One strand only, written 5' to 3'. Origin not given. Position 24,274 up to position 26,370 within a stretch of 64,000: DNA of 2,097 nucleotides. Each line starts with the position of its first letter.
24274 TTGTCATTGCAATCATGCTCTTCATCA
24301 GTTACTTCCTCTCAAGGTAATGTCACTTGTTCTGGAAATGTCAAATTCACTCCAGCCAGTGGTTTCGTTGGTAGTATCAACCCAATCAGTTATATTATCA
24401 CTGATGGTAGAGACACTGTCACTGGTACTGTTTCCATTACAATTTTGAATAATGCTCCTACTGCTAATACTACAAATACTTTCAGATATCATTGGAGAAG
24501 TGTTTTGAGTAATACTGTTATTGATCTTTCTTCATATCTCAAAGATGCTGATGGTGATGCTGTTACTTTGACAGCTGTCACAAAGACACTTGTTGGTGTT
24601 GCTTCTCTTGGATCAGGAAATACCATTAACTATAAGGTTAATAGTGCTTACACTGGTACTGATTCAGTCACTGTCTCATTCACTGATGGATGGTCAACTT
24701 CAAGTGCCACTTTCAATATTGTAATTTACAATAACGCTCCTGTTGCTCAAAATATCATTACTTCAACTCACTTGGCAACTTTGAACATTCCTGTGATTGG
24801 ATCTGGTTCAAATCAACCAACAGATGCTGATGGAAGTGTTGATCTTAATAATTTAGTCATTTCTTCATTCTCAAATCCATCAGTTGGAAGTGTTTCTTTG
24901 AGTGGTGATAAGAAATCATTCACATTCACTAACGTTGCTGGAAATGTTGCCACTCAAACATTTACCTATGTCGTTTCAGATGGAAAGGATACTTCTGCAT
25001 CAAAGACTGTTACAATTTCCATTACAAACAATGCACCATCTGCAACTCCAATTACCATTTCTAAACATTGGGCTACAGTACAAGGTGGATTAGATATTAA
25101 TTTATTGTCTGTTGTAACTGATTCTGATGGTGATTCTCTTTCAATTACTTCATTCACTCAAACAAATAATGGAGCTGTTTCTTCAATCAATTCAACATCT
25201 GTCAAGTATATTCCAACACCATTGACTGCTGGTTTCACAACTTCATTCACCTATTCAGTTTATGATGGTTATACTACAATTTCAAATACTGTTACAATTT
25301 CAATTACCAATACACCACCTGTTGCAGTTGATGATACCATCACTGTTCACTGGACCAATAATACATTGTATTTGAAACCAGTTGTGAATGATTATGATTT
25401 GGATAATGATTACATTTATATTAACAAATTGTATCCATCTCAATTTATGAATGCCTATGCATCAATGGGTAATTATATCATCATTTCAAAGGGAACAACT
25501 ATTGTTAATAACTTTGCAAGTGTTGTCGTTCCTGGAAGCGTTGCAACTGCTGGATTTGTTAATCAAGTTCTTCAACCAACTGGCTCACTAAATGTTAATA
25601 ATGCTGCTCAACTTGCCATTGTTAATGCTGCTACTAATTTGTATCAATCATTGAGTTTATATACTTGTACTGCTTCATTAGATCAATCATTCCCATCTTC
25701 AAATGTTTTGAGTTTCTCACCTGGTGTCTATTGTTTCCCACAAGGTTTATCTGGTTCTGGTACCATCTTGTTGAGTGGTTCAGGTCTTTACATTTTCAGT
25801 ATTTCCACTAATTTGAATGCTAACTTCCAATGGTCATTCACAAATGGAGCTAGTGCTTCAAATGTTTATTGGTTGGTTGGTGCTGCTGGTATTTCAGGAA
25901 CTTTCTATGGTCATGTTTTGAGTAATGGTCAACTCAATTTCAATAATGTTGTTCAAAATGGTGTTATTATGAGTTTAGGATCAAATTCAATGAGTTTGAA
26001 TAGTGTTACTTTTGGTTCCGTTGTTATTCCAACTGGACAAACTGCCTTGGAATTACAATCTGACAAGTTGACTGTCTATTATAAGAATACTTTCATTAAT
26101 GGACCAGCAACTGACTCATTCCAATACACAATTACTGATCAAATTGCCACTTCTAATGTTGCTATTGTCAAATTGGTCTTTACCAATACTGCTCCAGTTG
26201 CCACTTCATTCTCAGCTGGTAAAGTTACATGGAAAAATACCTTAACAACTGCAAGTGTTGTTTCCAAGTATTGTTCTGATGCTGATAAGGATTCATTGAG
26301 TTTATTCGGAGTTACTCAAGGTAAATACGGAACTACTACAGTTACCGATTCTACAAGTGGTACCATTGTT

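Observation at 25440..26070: Ice-binding-protein-like (DUF3494) beta-helix domain inserted between cadherin-like repeats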

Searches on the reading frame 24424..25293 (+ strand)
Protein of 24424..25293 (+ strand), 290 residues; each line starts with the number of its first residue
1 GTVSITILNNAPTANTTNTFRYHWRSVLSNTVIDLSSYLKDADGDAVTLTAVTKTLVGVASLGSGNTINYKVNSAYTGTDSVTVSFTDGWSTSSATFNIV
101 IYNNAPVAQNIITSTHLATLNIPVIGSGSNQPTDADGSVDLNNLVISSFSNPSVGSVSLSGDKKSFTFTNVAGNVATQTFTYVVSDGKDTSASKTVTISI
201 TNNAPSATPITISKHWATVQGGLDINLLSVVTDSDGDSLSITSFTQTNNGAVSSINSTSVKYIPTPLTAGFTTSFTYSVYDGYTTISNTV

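Call 55: search_protein_families(library=ncbifam, proteins=[window:24424-25293:+], max_evalue=0.1)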
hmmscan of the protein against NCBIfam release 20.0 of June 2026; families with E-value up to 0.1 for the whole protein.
window:24424-25293:+ (290 aa): 2 families
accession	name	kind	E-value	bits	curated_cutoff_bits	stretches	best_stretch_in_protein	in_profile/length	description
NF012211.1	tand_rpt_95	domain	1.1e-15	57.3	90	3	133-209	20-95/98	tandem-95 repeat protein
NF038112.1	myxo_dep_M36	subfamily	6.8e-09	33.4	1500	1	159-290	1239-1371/1604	myxosortase-dependent M36 family metallopeptidase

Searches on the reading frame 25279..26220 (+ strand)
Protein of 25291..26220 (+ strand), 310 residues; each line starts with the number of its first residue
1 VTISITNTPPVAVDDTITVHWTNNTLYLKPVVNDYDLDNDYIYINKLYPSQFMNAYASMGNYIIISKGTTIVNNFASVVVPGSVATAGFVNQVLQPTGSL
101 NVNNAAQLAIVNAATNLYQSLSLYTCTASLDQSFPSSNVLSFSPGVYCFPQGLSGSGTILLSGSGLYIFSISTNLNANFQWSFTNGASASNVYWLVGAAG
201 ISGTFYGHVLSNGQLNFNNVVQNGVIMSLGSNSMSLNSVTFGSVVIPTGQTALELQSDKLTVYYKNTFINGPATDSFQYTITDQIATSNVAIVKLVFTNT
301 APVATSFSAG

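Call 5: search_protein_families(library=pfam, proteins=[window:25291-26220:+], max_evalue=1)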
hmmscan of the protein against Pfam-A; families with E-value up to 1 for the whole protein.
window:25291-26220:+ (310 aa): 4 families
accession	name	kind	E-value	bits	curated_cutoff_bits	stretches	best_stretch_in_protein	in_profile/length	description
PF11999.13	Ice_binding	-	1e-09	38.8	28.7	1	69-229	26-196/208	Ice-binding-like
PF17963.7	Big_9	-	0.00016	22.9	23.6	2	7-46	1-39/89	Bacterial Ig domain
PF17803.7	Cadherin_4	-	0.0094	16.9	25.1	1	1-43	5-48/71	Bacterial cadherin-like domain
PF24794.1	Duc1_FFAT_like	-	0.22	11.7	25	1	251-259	17-25/26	Duc1 FFAT-like motif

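Call 42: predict_structure(alignment_id=A3)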
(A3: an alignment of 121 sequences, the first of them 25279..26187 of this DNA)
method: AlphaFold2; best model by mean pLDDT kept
length: 303 residues; sequences in the alignment: 121
mean_pLDDT: 66.1   pTM: 0.61
mean pLDDT of the five models: 66.1, 65.1, 64.8, 64.3, 64.3
residues with pLDDT >= 90: 79; 70-90: 51; 50-70: 75; < 50: 98
segments of 3 or more residues with pLDDT < 50: 1-4, 8-20, 34-53, 69-71, 247-263, 268-282, 286-296, 300-303
pLDDT, mean of each block of 10 residues (from residue 1): 47 41 50 46 35 48 49 58 58 55 73 88 96 84 92 93 96 93 93 95 86 89 79 73 53 37 50 39 47 46 41
secondary structure, 60 per line:
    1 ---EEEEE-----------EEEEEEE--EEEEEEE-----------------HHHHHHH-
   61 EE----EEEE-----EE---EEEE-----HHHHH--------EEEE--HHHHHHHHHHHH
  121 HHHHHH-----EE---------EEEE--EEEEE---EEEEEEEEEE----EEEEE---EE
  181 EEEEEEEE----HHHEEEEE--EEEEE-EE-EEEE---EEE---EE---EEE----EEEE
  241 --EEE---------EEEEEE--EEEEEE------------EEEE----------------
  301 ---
elements in order: E4-8 E20-26 E29-35 H53-59 E67-70 E81-84 H90-94 E103-106 H109-126 E143-146 E149-153 E157-166 E171-175 E179-188 E196-200 E203-207 E212-215 E219-221 E230-232 E237-240 E243-245 E255-260 E263-268 E281-284

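Call 44: fold_search(model_id=the predicted structure, library=pdb)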
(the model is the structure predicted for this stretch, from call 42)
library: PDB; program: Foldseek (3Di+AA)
matches with E <= 10: 100; with E <= 0.001: 30
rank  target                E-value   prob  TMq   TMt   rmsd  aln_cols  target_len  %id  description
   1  4nu2                  3.7e-07  1.00  0.46  0.62   4.6       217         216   21  Crystal structure of an ice-binding protein (FfIBP) from the Antarctic bacterium, Flavobacterium frigoris PS1 (released 2014-04-16)
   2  7ehk                  6.1e-07  1.00  0.47  0.63   4.8       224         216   20  Crystal structure of C107S mutant of FfIBP (released 2022-03-02)
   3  6bg8_A                1.1e-06  1.00  0.45  0.55   5.7       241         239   20  Shewanella frigidimarina ice-binding protein_1 DUF3494 Domain (released 2018-03-07)
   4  5uyt_B                1.1e-06  1.00  0.45  0.33   6.2       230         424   21  Crystal structure of ice binding protein from an Antarctic bacterium Flavobacteriaceae (released 2017-10-25)
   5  7bwy_A                1.2e-06  1.00  0.46  0.66   5.2       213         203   19  Crystal structure of ice-binding protein from an Antarctic ascomycete, Antarctomyces psychrotrophicus. (released 2020-05-27)
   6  8x1l                  1.9e-06  1.00  0.42  0.57   5.4       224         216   18  Crystal structure of S96C/L132C mutant of FfIBP (released 2024-11-13)
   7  8x0z                  2.4e-06  1.00  0.45  0.60   4.7       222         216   18  Crystal structure of A101C/A120C mutant of FfIBP (released 2024-11-13)
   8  3wp9                  3.4e-06  1.00  0.45  0.59   4.9       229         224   17  Crystal structure of antifreeze protein from an Antarctic sea ice bacterium Colwellia sp. (released 2014-07-02)
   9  5uyt_A                3.5e-06  1.00  0.48  0.35   4.6       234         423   21  Crystal structure of ice binding protein from an Antarctic bacterium Flavobacteriaceae (released 2017-10-25)
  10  7bwx_A                3.9e-06  1.00  0.46  0.65   4.8       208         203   19  Crystal structure of ice-binding protein from an Antarctic ascomycete, Antarctomyces psychrotrophicus. (released 2020-05-27)
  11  6a8k                  4.1e-06  1.00  0.45  0.55   5.9       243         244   14  Crystal structure of Ice-binding Protein from a Sea-Ice Microalga (released 2018-11-07)
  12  9lhr_A                6.5e-06  1.00  0.38  0.49   7.2       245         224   14  Crystal structure of Ice binding protein from Candidatus Cryosericum odellii SMC5 (released 2025-09-03)
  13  9lhn_A                6.8e-06  1.00  0.39  0.49   6.3       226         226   17  Crystal structure of Ice binding protein from Candidatus Cryosericum odellii SMC5 (released 2025-09-03)
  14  4nu3_A                7.1e-06  1.00  0.42  0.54   6.2       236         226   16  Crystal structure of mFfIBP, a capping head region swapped mutant of ice-binding protein (released 2014-04-16)
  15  4nu3_B                8.7e-06  1.00  0.42  0.55   5.9       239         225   19  Crystal structure of mFfIBP, a capping head region swapped mutant of ice-binding protein (released 2014-04-16)
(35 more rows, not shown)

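Call 55: search_protein_families(library=ncbifam, proteins=[window:25279-26187:+], max_evalue=0.1)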
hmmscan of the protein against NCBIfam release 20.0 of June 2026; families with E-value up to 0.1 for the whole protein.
window:25279-26187:+ (303 aa): 0 families

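Call 62: find_related_loci(query=window:25279-26187:+, collection=metagenome_contigs, flank=6000)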
Query window:25279-26187:+ (303 aa) in metagenome_contigs; peptide patterns used: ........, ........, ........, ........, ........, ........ (x = any residue, [..] = any of these).
164 stretches matched a pattern, but none encodes a relative of the query by tblastn (E <= 1e-3).
